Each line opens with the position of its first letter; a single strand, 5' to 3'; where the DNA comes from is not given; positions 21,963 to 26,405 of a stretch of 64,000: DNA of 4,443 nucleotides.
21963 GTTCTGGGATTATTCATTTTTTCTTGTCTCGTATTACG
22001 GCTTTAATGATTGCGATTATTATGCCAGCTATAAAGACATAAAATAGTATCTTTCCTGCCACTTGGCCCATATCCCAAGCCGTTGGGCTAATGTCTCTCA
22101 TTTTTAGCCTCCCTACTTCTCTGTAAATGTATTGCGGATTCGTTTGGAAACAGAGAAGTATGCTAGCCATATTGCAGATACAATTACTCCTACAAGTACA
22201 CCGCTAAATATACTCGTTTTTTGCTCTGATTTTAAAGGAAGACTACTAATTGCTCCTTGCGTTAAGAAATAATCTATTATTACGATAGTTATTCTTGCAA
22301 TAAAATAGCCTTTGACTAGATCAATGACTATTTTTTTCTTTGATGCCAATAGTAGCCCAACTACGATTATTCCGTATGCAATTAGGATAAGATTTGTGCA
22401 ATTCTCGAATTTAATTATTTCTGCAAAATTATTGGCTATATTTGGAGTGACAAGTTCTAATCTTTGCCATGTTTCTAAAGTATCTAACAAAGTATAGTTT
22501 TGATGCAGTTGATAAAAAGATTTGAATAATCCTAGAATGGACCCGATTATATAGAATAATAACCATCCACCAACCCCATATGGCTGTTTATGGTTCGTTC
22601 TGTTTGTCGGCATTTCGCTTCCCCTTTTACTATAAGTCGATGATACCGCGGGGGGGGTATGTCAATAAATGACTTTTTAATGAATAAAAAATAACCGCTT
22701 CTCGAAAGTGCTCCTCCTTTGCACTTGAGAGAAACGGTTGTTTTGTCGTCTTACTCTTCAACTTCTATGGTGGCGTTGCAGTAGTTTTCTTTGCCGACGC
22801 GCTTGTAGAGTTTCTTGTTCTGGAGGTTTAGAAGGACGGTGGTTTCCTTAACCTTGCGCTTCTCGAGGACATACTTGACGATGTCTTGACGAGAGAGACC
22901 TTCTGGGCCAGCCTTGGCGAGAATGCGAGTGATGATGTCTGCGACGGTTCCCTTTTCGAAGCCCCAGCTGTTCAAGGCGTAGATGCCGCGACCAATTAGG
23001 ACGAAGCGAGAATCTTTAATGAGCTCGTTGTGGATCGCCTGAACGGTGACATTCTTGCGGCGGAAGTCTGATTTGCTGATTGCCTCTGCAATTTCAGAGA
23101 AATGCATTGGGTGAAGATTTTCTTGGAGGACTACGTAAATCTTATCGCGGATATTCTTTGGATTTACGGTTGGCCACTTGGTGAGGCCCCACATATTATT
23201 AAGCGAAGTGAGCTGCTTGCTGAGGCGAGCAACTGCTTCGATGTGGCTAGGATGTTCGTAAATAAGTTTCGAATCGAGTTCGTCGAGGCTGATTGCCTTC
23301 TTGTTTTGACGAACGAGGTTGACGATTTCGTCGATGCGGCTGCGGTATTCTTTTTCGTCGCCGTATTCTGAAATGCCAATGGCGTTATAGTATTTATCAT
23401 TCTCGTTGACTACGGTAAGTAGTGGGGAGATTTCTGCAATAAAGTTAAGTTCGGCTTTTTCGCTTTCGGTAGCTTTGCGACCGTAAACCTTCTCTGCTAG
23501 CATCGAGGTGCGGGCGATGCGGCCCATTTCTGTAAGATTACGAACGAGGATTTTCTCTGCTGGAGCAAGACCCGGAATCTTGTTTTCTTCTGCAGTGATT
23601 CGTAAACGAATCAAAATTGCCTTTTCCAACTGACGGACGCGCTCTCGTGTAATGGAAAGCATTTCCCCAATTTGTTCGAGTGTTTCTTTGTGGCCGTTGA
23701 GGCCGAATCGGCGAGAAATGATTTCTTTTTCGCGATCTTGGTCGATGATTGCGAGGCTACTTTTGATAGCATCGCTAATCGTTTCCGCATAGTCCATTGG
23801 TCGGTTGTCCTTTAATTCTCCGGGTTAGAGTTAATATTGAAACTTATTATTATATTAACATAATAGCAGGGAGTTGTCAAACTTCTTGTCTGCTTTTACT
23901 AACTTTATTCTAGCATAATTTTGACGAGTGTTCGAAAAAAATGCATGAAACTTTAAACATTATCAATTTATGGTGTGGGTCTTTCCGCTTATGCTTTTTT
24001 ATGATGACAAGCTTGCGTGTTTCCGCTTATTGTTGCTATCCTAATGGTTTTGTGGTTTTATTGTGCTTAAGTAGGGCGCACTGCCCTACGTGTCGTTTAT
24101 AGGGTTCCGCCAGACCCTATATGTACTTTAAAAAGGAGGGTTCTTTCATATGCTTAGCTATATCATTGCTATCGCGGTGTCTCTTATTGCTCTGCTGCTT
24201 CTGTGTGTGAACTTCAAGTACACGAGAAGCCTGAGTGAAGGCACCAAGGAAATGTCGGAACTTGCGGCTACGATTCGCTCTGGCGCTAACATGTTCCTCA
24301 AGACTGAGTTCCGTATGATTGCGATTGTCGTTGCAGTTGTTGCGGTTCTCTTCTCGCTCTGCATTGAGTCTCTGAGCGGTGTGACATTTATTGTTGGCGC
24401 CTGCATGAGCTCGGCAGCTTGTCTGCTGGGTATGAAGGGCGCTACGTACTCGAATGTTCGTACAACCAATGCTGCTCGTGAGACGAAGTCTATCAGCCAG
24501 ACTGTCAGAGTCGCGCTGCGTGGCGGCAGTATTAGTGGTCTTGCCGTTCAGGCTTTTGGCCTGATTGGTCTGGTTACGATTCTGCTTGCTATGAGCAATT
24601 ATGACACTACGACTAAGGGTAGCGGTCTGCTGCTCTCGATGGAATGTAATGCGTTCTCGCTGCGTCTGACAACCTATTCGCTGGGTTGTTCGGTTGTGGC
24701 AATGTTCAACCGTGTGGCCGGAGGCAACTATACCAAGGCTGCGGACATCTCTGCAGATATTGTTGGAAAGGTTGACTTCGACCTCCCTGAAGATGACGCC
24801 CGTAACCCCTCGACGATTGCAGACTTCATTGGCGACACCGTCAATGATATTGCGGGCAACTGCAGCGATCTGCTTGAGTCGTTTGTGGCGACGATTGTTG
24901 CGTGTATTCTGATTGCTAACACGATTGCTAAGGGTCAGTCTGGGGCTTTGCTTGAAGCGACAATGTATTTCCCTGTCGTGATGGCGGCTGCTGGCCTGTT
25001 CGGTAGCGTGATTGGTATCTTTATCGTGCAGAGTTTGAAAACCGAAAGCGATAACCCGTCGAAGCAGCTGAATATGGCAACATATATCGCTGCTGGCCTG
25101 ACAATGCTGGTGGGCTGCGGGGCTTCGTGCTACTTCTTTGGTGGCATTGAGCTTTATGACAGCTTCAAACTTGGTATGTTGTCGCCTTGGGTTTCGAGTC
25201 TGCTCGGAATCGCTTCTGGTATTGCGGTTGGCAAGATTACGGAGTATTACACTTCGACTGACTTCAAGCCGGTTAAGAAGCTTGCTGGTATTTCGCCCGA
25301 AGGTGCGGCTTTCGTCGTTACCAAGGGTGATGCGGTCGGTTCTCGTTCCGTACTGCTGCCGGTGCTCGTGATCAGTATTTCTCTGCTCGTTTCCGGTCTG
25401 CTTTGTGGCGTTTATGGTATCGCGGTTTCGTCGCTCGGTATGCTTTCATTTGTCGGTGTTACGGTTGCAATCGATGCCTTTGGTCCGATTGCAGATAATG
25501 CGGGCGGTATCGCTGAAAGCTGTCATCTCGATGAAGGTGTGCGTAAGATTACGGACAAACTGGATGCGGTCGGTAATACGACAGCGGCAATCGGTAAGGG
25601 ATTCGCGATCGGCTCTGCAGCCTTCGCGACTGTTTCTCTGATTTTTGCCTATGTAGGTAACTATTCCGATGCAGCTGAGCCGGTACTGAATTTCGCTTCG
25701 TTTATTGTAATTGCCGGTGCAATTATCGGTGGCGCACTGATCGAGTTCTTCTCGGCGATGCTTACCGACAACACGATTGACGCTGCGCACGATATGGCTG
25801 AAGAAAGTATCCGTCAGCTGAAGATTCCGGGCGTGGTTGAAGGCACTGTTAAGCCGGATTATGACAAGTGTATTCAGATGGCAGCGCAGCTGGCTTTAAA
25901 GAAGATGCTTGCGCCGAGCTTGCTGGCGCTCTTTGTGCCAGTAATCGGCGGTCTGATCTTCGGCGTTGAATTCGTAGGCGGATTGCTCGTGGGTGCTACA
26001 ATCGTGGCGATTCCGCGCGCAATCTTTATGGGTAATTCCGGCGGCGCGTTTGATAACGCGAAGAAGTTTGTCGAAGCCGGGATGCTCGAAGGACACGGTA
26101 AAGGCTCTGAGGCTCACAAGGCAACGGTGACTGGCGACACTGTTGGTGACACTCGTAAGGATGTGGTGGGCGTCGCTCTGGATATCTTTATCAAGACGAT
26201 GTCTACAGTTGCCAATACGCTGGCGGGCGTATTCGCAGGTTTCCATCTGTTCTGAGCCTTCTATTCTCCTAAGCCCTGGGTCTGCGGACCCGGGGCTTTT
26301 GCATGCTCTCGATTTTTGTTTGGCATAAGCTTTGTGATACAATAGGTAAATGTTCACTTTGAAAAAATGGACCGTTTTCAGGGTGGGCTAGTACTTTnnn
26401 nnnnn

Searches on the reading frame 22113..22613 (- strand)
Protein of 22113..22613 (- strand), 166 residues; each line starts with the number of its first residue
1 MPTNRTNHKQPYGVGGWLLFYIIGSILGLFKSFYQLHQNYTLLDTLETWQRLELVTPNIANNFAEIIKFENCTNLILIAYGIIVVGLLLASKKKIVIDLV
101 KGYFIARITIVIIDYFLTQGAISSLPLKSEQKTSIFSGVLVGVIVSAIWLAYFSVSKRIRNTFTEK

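Call 44: search_protein_families(library=pfam, proteins=[window:22113-22613:-], max_evalue=0.01)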
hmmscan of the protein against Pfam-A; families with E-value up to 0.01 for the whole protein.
window:22113-22613:- (166 aa): 1 family
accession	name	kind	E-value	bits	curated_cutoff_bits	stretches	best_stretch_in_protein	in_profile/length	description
PF10754.15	DUF2569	-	2.3e-17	64.2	26.5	1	13-164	3-143/143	Protein of unknown function (DUF2569)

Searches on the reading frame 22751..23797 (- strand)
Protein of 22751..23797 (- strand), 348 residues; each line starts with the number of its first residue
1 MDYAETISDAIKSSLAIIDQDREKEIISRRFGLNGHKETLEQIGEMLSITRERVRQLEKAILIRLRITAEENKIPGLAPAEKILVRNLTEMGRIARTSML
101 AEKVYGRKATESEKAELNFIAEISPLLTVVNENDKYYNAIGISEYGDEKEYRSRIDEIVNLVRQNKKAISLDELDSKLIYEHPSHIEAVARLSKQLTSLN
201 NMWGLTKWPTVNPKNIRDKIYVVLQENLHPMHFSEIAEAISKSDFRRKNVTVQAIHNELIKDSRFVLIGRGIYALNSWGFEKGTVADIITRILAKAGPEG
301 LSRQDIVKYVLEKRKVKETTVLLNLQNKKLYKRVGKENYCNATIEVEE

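Call 44: search_protein_families(library=pfam, proteins=[window:22751-23797:-], max_evalue=0.01)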
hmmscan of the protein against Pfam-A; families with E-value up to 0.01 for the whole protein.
window:22751-23797:- (348 aa): 3 families
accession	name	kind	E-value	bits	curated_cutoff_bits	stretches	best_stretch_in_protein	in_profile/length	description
PF04545.22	Sigma70_r4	-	5.6e-13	48.6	24.1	1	21-66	7-49/50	Sigma-70, region 4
PF05066.19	HARE-HTH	-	3.8e-09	37.2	25.9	1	220-278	7-71/71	HB1, ASXL, restriction endonuclease HTH domain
PF00538.25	Linker_histone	-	0.0013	19.3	22.4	0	288-334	7-54/74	linker histone H1 and H5 family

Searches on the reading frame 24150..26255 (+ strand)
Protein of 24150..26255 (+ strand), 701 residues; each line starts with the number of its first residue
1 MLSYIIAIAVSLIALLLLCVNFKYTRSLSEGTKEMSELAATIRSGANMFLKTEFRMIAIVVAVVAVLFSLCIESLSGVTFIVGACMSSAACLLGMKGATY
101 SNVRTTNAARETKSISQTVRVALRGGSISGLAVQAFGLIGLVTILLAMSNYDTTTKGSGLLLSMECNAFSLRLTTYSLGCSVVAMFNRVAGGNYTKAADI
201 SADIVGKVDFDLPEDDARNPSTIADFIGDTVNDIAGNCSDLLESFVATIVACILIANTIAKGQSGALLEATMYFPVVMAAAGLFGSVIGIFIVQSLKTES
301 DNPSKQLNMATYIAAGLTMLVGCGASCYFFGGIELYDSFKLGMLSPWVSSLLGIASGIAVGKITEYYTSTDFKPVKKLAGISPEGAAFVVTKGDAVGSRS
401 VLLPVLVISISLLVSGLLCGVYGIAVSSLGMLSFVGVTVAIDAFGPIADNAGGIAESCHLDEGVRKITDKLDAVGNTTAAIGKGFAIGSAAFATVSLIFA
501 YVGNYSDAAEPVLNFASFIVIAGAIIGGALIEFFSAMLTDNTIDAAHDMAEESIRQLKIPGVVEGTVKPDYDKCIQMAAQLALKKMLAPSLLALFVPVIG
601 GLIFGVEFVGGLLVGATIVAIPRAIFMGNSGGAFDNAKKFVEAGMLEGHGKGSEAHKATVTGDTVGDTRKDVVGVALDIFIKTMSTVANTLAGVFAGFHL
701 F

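Call 44: search_protein_families(library=pfam, proteins=[window:24150-26255:+], max_evalue=0.01)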
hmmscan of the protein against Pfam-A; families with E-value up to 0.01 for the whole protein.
window:24150-26255:+ (701 aa): 1 family
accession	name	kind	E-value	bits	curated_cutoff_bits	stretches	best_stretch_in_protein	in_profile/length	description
PF03030.21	H_PPase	-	1.3e-199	665.4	29.7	1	12-688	1-642/645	Inorganic H+ pyrophosphatase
